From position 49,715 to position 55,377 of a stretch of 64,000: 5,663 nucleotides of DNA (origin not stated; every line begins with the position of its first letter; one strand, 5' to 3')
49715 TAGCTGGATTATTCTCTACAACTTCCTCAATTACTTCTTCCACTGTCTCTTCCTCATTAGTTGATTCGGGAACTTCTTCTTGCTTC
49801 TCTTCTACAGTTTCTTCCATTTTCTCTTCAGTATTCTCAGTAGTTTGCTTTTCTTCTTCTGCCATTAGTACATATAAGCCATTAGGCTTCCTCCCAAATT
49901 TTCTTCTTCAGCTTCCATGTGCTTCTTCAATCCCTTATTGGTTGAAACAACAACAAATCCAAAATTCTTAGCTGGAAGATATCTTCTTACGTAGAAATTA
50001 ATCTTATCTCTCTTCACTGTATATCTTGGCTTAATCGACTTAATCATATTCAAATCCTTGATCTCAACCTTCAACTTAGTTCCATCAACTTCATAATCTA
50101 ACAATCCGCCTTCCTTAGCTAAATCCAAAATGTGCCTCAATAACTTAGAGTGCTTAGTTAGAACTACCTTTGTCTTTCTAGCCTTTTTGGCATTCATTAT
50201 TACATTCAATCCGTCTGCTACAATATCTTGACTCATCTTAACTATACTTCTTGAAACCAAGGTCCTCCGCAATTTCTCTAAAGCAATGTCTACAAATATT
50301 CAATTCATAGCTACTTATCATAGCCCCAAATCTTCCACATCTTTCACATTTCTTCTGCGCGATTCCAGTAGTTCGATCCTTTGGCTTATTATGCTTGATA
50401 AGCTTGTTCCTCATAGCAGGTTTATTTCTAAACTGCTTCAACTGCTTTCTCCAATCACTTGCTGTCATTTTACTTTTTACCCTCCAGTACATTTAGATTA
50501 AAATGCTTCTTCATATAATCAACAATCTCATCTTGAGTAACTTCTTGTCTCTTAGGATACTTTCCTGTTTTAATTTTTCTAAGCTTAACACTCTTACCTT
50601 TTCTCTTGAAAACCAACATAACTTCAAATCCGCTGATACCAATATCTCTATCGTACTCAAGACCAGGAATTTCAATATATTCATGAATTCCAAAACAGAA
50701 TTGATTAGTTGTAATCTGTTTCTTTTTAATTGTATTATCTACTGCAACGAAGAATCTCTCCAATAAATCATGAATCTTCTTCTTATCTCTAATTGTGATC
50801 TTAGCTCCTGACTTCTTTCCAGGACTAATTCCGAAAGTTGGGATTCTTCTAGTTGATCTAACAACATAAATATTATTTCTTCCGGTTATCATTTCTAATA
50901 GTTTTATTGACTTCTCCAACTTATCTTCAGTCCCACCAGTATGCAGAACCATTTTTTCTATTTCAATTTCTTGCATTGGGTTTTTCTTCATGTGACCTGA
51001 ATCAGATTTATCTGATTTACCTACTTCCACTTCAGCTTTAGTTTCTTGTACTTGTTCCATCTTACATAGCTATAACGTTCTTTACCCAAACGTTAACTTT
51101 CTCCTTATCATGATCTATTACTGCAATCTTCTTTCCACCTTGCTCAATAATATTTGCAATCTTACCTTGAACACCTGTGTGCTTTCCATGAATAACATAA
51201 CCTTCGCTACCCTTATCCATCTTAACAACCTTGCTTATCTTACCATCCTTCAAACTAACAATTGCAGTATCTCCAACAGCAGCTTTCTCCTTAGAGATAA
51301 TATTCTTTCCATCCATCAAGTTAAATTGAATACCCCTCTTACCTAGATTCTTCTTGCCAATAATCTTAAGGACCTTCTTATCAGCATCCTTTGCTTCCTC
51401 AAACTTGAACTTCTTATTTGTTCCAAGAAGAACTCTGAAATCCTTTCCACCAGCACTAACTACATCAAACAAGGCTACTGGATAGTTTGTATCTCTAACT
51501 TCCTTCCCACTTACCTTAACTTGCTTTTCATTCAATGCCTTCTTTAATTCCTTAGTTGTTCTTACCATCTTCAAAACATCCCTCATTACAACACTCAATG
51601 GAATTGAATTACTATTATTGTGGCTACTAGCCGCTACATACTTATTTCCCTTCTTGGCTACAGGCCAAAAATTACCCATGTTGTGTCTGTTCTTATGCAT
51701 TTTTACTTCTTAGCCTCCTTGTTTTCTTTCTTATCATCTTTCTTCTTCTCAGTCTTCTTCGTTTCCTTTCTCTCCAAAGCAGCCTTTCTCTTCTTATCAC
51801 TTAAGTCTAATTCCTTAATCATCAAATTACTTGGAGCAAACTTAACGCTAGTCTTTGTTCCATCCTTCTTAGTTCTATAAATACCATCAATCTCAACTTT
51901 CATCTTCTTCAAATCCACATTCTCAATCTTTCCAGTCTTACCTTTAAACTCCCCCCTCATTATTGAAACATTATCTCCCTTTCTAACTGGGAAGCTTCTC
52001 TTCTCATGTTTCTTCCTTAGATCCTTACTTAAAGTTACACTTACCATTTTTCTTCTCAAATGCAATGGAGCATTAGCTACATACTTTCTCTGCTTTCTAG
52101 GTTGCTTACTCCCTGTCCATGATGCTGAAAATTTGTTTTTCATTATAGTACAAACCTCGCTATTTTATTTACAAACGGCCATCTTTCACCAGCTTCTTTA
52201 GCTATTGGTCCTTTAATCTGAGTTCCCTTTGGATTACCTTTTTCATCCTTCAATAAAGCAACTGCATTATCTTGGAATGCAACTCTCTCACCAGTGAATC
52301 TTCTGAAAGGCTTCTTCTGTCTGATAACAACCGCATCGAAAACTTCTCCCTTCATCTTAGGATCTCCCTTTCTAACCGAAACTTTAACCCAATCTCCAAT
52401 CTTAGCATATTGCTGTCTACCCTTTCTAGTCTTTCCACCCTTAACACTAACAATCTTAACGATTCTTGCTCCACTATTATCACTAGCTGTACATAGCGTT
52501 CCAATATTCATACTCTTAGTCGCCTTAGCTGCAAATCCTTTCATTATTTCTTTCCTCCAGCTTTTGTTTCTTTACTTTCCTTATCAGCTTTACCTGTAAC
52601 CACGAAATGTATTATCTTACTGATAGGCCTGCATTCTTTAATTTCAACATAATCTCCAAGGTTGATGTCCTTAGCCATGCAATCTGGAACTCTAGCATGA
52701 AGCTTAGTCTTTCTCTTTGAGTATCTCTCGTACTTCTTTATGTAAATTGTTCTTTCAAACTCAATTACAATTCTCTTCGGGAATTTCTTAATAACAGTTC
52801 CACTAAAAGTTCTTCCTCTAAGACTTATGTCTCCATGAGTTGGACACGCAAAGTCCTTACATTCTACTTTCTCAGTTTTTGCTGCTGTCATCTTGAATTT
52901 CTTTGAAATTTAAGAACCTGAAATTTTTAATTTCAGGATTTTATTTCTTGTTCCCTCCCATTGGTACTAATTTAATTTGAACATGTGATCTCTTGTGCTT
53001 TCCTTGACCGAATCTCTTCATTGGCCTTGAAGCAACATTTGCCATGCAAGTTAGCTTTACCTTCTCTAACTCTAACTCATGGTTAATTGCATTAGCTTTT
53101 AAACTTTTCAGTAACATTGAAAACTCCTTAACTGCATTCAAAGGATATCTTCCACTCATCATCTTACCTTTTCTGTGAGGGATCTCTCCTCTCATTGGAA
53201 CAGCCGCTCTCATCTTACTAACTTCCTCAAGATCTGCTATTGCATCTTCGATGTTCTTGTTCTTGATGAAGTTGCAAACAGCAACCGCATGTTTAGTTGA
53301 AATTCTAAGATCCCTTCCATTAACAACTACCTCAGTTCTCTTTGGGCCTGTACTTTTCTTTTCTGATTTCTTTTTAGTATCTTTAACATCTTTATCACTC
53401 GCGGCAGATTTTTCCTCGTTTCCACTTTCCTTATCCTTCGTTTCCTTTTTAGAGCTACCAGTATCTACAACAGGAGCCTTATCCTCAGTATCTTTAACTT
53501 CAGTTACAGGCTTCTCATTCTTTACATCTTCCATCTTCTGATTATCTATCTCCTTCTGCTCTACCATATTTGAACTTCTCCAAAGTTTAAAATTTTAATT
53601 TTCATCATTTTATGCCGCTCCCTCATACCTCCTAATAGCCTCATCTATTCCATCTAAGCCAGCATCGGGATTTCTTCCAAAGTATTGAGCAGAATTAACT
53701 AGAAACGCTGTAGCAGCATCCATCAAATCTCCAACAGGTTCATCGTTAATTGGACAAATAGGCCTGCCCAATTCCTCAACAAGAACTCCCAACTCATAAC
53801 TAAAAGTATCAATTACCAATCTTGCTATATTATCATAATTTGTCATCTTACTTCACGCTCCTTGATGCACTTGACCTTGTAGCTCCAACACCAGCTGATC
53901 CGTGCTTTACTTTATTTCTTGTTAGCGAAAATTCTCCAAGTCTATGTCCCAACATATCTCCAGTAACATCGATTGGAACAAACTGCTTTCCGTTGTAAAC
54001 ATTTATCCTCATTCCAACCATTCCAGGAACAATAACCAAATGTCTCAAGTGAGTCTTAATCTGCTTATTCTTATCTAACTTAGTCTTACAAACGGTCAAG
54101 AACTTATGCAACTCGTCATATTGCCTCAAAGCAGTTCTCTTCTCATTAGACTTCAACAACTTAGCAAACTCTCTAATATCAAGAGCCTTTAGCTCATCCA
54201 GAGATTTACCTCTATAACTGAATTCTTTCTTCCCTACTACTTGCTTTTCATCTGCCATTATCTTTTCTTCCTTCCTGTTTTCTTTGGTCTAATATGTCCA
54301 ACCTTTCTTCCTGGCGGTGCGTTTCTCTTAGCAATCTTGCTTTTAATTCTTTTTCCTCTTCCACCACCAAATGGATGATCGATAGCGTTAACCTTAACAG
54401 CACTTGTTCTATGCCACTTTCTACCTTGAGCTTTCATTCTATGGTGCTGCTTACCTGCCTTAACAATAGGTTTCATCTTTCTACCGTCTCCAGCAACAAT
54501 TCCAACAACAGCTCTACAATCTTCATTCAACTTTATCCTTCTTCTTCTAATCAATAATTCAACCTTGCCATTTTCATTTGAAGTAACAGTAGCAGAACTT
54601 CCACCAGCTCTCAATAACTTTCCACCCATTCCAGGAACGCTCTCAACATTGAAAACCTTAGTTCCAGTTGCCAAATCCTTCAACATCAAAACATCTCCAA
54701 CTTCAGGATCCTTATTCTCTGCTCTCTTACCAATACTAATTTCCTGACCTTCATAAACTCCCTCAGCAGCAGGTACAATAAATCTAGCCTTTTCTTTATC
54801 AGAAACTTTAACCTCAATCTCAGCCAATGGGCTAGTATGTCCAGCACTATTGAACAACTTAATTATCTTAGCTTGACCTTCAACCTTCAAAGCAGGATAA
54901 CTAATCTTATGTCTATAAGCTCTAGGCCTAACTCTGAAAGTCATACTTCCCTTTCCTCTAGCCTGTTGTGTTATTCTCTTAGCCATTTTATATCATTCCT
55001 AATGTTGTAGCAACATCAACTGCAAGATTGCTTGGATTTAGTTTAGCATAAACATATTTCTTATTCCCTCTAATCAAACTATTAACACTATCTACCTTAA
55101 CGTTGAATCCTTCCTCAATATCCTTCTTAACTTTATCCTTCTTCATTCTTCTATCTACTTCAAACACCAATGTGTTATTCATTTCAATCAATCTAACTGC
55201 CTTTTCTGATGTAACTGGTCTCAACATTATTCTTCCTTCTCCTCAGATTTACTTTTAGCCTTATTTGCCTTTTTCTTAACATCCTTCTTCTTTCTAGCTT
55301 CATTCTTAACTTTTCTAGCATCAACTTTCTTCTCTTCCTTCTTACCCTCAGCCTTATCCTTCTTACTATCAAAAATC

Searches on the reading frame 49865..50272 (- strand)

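Call 4: search_protein_families(library=pfam, proteins=[window:49865-50272:-], max_evalue=0.01)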
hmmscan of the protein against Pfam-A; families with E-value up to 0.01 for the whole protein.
window:49865-50272:- (135 aa): 1 family
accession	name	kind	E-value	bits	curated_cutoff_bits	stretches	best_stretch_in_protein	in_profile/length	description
PF00410.24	Ribosomal_S8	-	6.3e-16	59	24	1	16-135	1-126/126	Ribosomal protein S8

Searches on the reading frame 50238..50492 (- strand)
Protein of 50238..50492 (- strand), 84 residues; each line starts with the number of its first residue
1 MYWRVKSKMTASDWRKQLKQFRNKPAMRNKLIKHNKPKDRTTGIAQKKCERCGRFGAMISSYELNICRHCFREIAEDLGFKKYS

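Call 4: search_protein_families(library=pfam, proteins=[window:50238-50492:-], max_evalue=0.01)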
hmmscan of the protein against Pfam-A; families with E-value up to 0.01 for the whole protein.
window:50238-50492:- (84 aa): 2 families
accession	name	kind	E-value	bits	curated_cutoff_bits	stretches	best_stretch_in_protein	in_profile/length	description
PF00253.27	Ribosomal_S14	-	4.2e-10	39.6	27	1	35-84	4-54/54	Ribosomal protein S14p/S29e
PF06827.20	zf-FPG_IleRS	-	0.0026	18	21.3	1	47-71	2-28/30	Zinc finger found in FPG and IleRS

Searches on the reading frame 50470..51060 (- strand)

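Call 4: search_protein_families(library=pfam, proteins=[window:50470-51060:-], max_evalue=0.01)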
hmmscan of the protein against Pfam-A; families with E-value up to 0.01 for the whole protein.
window:50470-51060:- (196 aa): 2 families
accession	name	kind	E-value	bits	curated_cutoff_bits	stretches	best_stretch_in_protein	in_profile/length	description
PF00673.26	Ribosomal_L5_C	-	1.2e-09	38.6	27.8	1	84-157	2-81/94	ribosomal L5P family C-terminus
PF00281.24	Ribosomal_L5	-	1.6e-06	28.7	34.9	1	27-78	1-56/57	Ribosomal protein L5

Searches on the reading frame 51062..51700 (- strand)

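Call 4: search_protein_families(library=pfam, proteins=[window:51062-51700:-], max_evalue=0.01)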
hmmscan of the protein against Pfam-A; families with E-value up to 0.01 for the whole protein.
window:51062-51700:- (212 aa): 2 families
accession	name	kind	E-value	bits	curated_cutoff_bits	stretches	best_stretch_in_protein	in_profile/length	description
PF00900.26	Ribosomal_S4e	-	4.9e-11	42.7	25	1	85-155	2-75/75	Ribosomal family S4e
PF01479.30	S4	-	0.00071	19.7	22.8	1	43-81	10-48/48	S4 domain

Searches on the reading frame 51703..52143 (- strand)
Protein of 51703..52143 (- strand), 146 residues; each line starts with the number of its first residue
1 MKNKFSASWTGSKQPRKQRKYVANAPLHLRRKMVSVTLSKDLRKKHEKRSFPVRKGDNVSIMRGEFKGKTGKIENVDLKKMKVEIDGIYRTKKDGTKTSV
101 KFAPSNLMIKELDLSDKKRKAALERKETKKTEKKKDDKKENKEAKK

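Call 3: search_protein_families(library=pfam, proteins=[window:51703-52143:-], max_evalue=0.01)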
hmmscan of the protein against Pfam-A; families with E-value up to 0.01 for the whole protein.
window:51703-52143:- (146 aa): 5 families
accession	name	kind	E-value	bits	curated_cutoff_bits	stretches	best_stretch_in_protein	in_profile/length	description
PF16906.11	Ribosomal_L26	-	3.4e-28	98.3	28.8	1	12-126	1-82/82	Ribosomal proteins L26 eukaryotic, L24P archaeal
PF00467.35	KOW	-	5.8e-07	29.5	22.3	1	55-85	1-31/32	KOW motif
PF23284.2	KOW2_Spt5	-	0.00042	20.5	28.9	1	55-85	1-29/50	Transcription elongation factor SPT5, second KOW domain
PF23290.1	KOW5_SPT5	-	0.003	17.5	27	1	56-86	3-33/46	Transcription elongation factor SPT5, fifth KOW domain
PF23291.1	KOW4_SPT5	-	0.0042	17.4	27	0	52-75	8-31/55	Transcription elongation factor SPT5, fourth KOW domain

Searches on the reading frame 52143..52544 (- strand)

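Call 3: search_protein_families(library=pfam, proteins=[window:52143-52544:-], max_evalue=0.01)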
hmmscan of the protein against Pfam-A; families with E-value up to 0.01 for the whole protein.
window:52143-52544:- (133 aa): 1 family
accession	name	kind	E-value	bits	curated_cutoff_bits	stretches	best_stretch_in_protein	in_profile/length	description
PF00238.24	Ribosomal_L14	-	9e-33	113.2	23.6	1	15-132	5-121/122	Ribosomal protein L14p/L23e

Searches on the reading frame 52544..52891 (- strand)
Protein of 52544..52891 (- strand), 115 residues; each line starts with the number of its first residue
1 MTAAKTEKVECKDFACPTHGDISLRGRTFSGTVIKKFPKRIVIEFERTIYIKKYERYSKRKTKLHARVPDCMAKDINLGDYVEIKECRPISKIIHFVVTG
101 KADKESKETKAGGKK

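Call 3: search_protein_families(library=pfam, proteins=[window:52544-52891:-], max_evalue=0.01)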
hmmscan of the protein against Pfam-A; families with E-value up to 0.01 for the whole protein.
window:52544-52891:- (115 aa): 1 family
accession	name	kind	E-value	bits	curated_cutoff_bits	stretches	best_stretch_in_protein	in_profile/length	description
PF00366.26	Ribosomal_S17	-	6.7e-18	65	25.9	1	35-99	6-67/68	Ribosomal protein S17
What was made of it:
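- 52544..52891 (-): uS17, canonical downstream neighbour of the block. Call 3: PF00366 6.7e-18.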

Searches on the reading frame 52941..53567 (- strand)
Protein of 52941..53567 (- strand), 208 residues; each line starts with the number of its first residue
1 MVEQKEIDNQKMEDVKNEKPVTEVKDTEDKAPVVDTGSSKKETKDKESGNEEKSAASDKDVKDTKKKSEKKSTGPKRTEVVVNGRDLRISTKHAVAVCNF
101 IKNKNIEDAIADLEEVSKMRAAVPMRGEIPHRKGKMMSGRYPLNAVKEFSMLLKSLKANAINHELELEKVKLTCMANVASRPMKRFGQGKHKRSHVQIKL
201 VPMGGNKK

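Call 3: search_protein_families(library=pfam, proteins=[window:52941-53567:-], max_evalue=0.01)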
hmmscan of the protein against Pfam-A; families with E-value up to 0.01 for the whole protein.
window:52941-53567:- (208 aa): 1 family
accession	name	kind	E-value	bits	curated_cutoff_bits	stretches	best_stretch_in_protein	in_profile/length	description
PF00237.24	Ribosomal_L22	-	1.3e-09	38.6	28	1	84-193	3-96/104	Ribosomal protein L22p/L17e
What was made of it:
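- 52941..53567 (-): uL22 (208 aa, with a hypervariable N-terminal extension of about 80 aa), canonical upstream neighbour of S3. Call 3: PF00237 1.3e-09.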

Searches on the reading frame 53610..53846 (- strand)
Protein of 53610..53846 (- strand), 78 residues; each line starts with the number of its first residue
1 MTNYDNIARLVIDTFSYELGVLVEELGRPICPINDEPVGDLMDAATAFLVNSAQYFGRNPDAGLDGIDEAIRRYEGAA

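Call 3: search_protein_families(library=pfam, proteins=[window:53610-53846:-], max_evalue=0.01)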
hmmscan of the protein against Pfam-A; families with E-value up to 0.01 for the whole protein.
window:53610-53846:- (78 aa): 0 families
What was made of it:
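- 53610..53846 (-): orf78, an acidic ORFan inserted between S19 and L22. No Pfam hit (call 3).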

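Call 36: find_homologous_proteins(query=window:53610-53846:-, max_evalue=0.001)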
Query window:53610-53846:- (78 aa): 1 proteins with E <= 0.001 among 1 candidates.
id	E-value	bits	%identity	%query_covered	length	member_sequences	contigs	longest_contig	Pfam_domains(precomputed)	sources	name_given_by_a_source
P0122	1.1e-44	167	100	100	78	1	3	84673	-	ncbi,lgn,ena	-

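Call 45: predict_structure(protein=window:53610-53846:-)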
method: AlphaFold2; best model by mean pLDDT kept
length: 78 residues; sequences in the alignment: 1
mean_pLDDT: 54.2   pTM: 0.29
mean pLDDT of the five models: 54.2, 54.2, 52.6, 50.1, 48.9
residues with pLDDT >= 90: 0; 70-90: 0; 50-70: 54; < 50: 24
segments of 3 or more residues with pLDDT < 50: 28-39
pLDDT, mean of each block of 10 residues (from residue 1): 54 62 56 44 56 50 57 55
secondary structure, 60 per line:
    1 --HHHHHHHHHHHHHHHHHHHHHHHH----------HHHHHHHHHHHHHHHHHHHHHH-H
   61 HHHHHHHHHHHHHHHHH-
elements in order: H3-26 H37-58 H60-77

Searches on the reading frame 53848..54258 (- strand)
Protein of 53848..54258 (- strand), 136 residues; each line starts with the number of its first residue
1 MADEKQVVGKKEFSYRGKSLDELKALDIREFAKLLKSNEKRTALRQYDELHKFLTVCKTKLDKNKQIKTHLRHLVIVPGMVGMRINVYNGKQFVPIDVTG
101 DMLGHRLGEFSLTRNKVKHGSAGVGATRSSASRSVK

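Call 3: search_protein_families(library=pfam, proteins=[window:53848-54258:-], max_evalue=0.01)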
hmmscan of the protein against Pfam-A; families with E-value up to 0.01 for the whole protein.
window:53848-54258:- (136 aa): 1 family
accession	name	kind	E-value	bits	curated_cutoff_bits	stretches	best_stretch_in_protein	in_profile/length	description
PF00203.26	Ribosomal_S19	-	9.3e-26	89.9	27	1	56-119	17-81/81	Ribosomal protein S19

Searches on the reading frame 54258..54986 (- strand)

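Call 3: search_protein_families(library=pfam, proteins=[window:54258-54986:-], max_evalue=0.01)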
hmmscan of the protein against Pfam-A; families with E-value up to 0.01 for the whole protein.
window:54258-54986:- (242 aa): 1 family
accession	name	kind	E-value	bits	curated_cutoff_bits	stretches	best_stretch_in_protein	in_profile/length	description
PF03947.24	Ribosomal_L2_C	-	3.2e-28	98.8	33.7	1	96-216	2-118/126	Ribosomal Proteins L2, C-terminal domain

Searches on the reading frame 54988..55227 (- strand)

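Call 3: search_protein_families(library=pfam, proteins=[window:54988-55227:-], max_evalue=0.01)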
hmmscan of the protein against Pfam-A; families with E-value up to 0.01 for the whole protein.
window:54988-55227:- (79 aa): 1 family
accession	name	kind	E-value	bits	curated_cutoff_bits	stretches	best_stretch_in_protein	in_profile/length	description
PF00276.25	Ribosomal_L23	-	5.2e-14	52.9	30.8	1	2-58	4-59/86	Ribosomal protein L23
